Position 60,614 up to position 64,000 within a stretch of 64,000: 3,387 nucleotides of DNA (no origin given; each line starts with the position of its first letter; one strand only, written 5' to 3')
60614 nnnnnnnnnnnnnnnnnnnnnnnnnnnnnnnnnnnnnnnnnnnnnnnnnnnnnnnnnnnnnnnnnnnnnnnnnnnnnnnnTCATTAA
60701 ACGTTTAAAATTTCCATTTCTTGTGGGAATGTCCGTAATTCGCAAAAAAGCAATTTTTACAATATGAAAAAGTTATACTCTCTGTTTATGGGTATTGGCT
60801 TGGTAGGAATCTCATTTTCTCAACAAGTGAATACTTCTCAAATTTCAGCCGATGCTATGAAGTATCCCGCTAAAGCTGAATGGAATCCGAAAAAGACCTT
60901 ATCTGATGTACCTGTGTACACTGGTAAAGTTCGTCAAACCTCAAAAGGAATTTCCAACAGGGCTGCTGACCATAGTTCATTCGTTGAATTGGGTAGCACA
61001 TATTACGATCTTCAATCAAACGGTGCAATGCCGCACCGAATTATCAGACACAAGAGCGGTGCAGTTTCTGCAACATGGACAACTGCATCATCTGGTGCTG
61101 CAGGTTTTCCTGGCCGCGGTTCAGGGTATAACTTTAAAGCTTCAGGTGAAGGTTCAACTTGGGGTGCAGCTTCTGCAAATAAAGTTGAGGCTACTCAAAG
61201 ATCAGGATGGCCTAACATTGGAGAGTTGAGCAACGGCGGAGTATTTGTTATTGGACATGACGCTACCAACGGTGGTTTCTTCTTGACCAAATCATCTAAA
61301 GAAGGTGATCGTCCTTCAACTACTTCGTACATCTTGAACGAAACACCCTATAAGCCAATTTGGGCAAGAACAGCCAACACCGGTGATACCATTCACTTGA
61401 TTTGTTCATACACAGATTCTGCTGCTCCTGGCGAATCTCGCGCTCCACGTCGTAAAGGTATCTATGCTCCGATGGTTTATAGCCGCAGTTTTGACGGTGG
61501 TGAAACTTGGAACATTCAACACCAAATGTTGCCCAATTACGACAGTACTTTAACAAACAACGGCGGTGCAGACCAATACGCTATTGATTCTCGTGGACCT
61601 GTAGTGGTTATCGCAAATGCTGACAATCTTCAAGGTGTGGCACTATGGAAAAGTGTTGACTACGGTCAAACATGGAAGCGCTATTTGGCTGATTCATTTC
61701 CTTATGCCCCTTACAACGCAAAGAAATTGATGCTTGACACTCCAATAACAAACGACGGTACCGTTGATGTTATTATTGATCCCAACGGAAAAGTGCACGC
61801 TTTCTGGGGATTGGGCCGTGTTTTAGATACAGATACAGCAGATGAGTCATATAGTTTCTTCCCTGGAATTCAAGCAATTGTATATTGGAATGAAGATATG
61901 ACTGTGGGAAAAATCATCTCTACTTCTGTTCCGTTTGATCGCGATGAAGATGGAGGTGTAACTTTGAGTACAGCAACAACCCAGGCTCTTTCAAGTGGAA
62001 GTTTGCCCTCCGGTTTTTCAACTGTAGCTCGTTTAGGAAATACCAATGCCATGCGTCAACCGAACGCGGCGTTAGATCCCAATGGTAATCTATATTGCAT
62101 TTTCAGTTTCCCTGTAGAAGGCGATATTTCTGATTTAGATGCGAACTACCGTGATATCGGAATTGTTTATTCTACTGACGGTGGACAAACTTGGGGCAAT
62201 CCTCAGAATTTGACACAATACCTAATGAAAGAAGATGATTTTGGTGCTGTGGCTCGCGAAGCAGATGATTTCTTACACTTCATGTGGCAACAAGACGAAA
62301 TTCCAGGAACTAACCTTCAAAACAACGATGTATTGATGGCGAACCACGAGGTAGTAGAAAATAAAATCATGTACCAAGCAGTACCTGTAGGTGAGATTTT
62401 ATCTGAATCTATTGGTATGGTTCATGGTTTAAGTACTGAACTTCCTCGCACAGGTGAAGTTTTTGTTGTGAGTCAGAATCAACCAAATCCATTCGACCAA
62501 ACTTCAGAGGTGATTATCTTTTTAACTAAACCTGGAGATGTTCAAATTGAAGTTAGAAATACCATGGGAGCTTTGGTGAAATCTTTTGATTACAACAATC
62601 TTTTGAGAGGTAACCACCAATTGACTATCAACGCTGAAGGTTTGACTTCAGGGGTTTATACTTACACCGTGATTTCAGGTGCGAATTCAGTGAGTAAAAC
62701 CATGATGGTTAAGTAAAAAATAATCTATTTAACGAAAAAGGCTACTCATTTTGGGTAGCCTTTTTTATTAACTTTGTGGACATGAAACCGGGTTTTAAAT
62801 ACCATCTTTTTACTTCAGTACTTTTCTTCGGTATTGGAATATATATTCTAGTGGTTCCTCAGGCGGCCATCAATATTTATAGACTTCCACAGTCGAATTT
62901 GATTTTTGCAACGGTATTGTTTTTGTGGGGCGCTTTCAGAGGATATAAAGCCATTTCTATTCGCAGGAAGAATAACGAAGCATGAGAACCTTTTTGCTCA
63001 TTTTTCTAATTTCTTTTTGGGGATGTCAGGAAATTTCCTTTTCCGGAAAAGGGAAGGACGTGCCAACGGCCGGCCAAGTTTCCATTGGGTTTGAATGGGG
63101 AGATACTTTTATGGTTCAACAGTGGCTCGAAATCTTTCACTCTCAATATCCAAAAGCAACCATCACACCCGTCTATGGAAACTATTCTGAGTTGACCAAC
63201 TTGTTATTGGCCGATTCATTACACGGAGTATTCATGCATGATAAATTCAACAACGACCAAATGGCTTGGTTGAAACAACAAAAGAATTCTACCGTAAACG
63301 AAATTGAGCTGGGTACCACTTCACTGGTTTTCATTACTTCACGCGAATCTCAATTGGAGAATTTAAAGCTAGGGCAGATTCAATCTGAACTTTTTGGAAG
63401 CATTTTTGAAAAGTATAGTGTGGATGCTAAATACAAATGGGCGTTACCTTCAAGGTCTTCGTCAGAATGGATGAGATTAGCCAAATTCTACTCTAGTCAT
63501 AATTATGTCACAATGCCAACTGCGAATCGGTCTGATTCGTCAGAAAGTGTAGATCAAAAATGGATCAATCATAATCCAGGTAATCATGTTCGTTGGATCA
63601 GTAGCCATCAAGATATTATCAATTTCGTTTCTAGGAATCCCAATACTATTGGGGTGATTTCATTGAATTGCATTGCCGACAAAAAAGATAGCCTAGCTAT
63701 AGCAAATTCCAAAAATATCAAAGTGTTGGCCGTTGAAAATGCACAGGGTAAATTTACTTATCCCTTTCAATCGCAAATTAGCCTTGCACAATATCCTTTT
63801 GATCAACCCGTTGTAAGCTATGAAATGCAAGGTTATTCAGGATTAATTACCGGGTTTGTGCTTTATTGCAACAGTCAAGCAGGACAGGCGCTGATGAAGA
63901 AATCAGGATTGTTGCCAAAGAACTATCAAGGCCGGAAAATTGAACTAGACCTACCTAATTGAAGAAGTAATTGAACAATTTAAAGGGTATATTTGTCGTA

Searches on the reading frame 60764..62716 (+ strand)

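Call 36: search_protein_families(library=pfam, proteins=[window:60764-62716:+], max_evalue=0.01)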
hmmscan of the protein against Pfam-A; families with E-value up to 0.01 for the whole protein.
window:60764-62716:+ (650 aa): 5 families
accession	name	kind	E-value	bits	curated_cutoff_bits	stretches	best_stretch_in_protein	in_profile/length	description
PF18962.6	Por_Secre_tail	-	4.4e-07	30.5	27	1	574-648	3-74/75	Secretion system C-terminal sorting domain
PF02012.26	BNR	-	0.00068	19.7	27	0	469-477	2-10/12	BNR/Asp-box repeat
PF24316.1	Tli3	-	0.0014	19.4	27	0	465-482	84-100/129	T6SS Tli3 immunity protein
PF13088.12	BNR_2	-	0.0019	18.1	31.4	0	223-306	173-250/277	BNR repeat-like domain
PF13860.13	FlgD_ig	-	0.0052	17.2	27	0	578-636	7-73/79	FlgD Ig-like domain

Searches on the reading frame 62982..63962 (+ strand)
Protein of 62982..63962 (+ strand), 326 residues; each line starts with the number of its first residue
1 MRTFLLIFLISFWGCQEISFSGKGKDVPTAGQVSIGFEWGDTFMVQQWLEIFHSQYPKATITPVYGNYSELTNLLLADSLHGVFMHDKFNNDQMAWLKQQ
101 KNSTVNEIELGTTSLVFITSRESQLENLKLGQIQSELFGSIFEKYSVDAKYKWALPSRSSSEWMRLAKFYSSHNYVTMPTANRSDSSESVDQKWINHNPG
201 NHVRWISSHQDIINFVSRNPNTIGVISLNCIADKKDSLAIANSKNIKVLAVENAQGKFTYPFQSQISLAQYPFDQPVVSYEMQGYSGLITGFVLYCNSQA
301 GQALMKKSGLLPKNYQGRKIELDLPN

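Call 36: search_protein_families(library=pfam, proteins=[window:62982-63962:+], max_evalue=0.01)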
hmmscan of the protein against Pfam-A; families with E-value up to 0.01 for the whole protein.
window:62982-63962:+ (326 aa): 2 families
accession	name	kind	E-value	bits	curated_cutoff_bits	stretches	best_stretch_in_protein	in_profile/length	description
PF12849.12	PBP_like_2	-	1.9e-05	25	27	1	45-295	24-262/267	PBP superfamily domain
PF03466.25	LysR_substrate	-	0.007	16.2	28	0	31-126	6-91/209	LysR substrate binding domain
